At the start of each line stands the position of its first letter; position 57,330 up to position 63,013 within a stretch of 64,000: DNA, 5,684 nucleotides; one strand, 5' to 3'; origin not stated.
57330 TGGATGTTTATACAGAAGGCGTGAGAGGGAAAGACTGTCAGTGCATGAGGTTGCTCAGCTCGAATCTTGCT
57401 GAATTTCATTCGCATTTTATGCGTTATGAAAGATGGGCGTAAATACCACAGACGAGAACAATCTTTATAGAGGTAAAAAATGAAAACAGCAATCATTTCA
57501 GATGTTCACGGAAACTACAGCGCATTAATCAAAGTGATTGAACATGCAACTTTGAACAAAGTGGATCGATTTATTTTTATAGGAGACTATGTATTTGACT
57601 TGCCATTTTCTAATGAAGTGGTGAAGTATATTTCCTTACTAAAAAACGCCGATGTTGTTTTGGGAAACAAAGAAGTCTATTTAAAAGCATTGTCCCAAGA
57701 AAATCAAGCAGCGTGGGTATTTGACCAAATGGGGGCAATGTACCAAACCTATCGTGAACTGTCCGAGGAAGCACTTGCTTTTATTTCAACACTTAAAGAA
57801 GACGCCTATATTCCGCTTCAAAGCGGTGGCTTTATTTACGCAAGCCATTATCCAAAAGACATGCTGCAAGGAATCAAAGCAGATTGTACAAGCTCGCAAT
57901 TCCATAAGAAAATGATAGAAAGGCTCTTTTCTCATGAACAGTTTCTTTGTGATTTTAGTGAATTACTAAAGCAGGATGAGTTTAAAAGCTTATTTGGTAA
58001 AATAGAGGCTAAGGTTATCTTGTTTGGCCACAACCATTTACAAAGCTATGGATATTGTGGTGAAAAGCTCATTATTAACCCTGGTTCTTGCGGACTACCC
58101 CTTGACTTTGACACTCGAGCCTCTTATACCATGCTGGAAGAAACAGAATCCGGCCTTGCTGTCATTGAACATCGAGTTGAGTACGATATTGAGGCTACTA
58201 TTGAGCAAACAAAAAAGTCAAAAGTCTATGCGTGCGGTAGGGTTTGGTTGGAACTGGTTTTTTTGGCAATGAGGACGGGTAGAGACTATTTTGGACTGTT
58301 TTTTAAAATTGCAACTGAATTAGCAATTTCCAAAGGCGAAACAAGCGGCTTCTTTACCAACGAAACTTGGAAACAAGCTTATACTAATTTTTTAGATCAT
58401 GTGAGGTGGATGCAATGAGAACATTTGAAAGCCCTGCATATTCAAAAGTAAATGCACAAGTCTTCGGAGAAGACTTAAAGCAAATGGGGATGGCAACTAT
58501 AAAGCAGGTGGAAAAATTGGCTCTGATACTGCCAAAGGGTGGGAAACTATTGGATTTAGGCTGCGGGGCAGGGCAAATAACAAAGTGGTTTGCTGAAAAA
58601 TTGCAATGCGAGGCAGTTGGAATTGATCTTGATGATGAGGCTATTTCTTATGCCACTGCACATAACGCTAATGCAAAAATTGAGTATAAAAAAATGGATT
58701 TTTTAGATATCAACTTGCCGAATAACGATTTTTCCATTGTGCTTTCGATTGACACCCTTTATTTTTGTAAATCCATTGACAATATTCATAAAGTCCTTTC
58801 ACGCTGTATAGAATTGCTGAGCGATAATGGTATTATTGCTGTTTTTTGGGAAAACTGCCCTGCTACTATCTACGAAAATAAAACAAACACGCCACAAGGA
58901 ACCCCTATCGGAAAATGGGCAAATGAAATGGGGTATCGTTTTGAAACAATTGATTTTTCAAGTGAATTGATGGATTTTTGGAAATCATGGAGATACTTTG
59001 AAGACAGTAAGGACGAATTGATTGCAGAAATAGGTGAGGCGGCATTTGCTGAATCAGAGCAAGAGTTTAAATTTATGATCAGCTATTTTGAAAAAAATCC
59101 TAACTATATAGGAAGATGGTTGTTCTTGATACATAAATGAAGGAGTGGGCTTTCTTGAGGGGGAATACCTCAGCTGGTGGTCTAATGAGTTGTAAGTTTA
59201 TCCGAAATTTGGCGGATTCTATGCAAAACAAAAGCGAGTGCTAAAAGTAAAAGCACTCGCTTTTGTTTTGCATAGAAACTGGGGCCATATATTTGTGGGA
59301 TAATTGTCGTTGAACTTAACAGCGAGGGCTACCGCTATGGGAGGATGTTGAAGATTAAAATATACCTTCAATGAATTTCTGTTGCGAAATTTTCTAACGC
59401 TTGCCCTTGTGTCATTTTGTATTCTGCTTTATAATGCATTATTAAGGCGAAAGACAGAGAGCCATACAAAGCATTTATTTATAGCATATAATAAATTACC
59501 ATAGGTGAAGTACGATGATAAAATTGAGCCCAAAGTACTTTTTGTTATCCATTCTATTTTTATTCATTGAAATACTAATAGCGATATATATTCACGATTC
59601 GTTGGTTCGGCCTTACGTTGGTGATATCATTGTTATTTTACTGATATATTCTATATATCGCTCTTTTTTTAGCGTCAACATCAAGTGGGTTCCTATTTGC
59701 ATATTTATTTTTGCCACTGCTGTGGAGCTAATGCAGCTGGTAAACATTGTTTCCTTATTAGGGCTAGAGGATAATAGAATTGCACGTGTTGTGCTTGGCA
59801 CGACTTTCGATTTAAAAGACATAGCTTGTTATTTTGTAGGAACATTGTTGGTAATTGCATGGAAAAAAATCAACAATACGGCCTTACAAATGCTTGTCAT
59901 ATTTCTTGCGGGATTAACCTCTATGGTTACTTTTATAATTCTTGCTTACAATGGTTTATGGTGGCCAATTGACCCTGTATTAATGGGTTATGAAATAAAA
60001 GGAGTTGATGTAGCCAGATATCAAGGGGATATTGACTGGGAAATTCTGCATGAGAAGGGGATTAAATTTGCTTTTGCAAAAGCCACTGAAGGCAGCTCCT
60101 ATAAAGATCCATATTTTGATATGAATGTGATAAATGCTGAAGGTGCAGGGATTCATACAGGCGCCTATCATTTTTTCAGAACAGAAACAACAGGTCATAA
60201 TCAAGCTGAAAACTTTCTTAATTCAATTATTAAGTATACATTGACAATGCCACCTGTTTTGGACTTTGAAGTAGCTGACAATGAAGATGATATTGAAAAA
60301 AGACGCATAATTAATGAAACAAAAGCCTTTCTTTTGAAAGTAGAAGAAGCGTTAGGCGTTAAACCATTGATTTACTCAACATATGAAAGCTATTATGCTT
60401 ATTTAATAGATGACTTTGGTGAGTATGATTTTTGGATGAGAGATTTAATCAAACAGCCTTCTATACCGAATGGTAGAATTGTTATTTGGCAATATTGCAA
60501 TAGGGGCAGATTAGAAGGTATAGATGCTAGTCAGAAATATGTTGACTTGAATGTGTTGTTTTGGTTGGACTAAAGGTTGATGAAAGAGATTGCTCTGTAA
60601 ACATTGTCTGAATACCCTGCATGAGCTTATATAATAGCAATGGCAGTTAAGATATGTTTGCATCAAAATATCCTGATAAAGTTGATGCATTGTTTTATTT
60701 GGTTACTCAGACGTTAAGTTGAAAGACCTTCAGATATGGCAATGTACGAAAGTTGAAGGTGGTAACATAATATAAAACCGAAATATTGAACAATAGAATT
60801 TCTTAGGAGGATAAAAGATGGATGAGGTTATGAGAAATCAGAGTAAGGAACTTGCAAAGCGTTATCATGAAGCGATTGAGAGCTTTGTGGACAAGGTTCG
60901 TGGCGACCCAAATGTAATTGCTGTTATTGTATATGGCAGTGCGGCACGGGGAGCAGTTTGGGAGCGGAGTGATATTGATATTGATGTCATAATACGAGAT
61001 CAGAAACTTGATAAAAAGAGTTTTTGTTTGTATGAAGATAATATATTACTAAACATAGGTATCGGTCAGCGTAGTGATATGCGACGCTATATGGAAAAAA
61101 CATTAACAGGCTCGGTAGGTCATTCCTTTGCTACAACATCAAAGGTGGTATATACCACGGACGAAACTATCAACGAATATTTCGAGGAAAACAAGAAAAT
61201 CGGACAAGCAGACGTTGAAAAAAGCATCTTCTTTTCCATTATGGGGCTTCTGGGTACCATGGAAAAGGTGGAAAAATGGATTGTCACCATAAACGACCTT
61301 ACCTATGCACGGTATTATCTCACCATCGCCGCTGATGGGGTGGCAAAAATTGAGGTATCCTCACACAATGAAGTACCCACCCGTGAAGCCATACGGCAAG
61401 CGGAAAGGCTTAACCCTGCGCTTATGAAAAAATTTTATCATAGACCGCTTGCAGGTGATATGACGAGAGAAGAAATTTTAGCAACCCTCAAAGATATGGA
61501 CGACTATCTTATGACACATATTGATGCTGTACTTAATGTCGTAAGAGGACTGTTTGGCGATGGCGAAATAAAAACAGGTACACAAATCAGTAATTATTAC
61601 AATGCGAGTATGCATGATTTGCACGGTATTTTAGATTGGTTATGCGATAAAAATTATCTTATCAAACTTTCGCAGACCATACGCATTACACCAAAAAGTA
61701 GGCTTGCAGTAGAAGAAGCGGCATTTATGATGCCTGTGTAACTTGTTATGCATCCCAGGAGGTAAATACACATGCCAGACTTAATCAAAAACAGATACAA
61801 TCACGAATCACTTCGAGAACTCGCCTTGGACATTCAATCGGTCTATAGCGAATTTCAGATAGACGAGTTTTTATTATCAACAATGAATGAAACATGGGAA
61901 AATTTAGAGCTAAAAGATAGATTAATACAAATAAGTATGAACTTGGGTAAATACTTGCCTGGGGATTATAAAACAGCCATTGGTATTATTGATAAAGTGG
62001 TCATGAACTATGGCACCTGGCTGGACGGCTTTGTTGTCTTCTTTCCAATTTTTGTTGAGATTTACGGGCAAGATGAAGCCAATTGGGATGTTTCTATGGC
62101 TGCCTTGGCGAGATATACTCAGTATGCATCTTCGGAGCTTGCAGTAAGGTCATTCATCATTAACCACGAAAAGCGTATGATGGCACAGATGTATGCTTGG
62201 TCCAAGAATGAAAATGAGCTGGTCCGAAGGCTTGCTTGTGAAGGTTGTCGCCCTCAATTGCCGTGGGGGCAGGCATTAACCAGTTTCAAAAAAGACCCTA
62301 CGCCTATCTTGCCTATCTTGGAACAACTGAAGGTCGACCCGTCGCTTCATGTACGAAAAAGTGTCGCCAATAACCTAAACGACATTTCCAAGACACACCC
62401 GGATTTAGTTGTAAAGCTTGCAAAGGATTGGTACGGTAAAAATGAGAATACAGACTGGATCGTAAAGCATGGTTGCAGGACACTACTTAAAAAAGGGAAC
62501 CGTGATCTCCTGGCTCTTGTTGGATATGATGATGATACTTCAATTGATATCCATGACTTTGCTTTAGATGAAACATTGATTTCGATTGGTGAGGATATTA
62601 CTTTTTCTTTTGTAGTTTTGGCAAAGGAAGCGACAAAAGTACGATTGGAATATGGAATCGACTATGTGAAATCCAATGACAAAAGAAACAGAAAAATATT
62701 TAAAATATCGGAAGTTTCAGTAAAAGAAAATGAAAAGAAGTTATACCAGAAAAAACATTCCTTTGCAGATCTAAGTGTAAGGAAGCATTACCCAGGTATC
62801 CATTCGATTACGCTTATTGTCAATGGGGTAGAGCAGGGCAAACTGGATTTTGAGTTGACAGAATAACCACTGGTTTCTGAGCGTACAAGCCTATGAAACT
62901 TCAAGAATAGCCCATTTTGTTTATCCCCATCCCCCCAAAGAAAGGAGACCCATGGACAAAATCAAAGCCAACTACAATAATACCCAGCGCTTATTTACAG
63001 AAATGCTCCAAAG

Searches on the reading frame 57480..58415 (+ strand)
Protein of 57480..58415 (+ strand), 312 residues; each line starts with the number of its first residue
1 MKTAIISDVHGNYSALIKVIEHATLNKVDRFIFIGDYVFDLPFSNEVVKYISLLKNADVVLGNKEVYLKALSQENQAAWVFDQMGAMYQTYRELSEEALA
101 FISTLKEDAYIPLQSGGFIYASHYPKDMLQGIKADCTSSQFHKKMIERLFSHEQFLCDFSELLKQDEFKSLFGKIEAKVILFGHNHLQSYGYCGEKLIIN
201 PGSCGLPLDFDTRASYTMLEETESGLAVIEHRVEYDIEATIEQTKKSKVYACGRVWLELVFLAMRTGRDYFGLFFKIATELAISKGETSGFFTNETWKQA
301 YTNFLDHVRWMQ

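Call 56: search_protein_families(library=pfam, proteins=[window:57480-58415:+], max_evalue=0.00001)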
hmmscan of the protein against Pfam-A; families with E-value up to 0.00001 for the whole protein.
window:57480-58415:+ (312 aa): 2 families
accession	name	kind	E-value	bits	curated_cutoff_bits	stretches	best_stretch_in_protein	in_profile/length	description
PF12850.12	Metallophos_2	-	4.4e-14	53.2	27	1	1-221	1-151/154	Calcineurin-like phosphoesterase superfamily domain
PF00149.33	Metallophos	-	6.3e-12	46.8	21.5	1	1-186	1-189/191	Calcineurin-like phosphoesterase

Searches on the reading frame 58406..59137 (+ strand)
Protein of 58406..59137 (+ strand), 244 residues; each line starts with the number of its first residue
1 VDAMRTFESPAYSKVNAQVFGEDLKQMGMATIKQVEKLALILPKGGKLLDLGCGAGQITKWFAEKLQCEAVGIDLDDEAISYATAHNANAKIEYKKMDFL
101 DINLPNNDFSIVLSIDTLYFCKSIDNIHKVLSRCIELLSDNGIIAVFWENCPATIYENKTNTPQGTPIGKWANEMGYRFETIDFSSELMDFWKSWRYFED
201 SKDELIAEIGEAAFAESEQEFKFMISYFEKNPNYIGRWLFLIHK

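Call 56: search_protein_families(library=pfam, proteins=[window:58406-59137:+], max_evalue=0.00001)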
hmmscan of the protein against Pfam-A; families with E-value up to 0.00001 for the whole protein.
window:58406-59137:+ (244 aa): 8 families
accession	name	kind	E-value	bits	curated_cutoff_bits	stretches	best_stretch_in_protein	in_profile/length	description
PF08241.18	Methyltransf_11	-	6.9e-17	62.3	21.2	1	49-145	1-94/95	Methyltransferase domain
PF13649.12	Methyltransf_25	-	8.1e-17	62.1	27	1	49-142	2-97/97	Methyltransferase domain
PF13847.12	Methyltransf_31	-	2.2e-14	53.8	27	1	44-162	3-129/145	Methyltransferase domain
PF08242.18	Methyltransf_12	-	3.4e-12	47.4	30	1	49-144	1-98/98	Methyltransferase domain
PF13489.12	Methyltransf_23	-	3.6e-11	43.5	27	1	32-144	10-114/164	Methyltransferase domain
PF07021.18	MetW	-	7.8e-08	32.6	21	1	38-129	7-96/193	Methionine biosynthesis protein MetW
PF05401.17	NodS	-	1.1e-06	29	24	1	37-142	36-140/201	Nodulation protein S (NodS)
PF02353.26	CMAS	-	1.7e-06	28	27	1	39-146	57-164/273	Mycolic acid cyclopropane synthetase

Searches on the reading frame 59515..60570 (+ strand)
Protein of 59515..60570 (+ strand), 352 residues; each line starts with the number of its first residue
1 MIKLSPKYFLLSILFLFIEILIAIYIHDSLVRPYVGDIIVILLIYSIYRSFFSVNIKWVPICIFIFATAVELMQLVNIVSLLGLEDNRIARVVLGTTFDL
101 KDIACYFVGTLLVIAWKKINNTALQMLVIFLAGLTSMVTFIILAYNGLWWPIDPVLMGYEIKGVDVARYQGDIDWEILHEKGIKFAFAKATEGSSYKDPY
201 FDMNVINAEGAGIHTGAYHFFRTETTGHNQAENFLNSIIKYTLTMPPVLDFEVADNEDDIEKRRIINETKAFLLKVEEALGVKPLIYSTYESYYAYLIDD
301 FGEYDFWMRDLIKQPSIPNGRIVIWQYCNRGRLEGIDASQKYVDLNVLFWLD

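Call 56: search_protein_families(library=pfam, proteins=[window:59515-60570:+], max_evalue=0.00001)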
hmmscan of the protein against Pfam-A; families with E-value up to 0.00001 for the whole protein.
window:59515-60570:+ (352 aa): 2 families
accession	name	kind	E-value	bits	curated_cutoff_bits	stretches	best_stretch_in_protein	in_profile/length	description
PF01183.26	Glyco_hydro_25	-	7e-41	141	27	1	164-336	1-180/180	Glycosyl hydrolases family 25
PF10990.13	DUF2809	-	1.2e-25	90.4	29.3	1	27-110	2-86/86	Protein of unknown function (DUF2809)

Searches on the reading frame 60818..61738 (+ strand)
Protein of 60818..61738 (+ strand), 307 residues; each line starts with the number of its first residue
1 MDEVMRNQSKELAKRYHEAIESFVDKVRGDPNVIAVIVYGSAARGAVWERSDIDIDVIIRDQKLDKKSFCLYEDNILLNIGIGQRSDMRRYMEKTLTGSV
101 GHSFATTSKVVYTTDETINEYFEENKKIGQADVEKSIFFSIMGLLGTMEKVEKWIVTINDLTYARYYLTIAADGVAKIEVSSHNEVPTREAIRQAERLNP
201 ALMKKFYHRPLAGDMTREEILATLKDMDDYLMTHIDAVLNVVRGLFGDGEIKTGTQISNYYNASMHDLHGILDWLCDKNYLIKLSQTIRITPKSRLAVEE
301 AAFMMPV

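Call 56: search_protein_families(library=pfam, proteins=[window:60818-61738:+], max_evalue=0.00001)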
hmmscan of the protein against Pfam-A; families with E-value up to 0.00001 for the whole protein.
window:60818-61738:+ (307 aa): 1 family
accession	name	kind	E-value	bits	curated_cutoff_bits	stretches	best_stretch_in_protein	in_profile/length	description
PF18765.7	Polbeta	-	7.6e-10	39.3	26.9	1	28-116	8-92/93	Polymerase beta, Nucleotidyltransferase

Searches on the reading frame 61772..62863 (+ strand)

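Call 56: search_protein_families(library=pfam, proteins=[window:61772-62863:+], max_evalue=0.00001)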
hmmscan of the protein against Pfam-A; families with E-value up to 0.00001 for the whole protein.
window:61772-62863:+ (364 aa): 1 family
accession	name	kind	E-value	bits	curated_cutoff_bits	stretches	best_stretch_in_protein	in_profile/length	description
PF08713.17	DNA_alkylation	-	1.8e-08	34.8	21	1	125-216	111-193/213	DNA alkylation repair enzyme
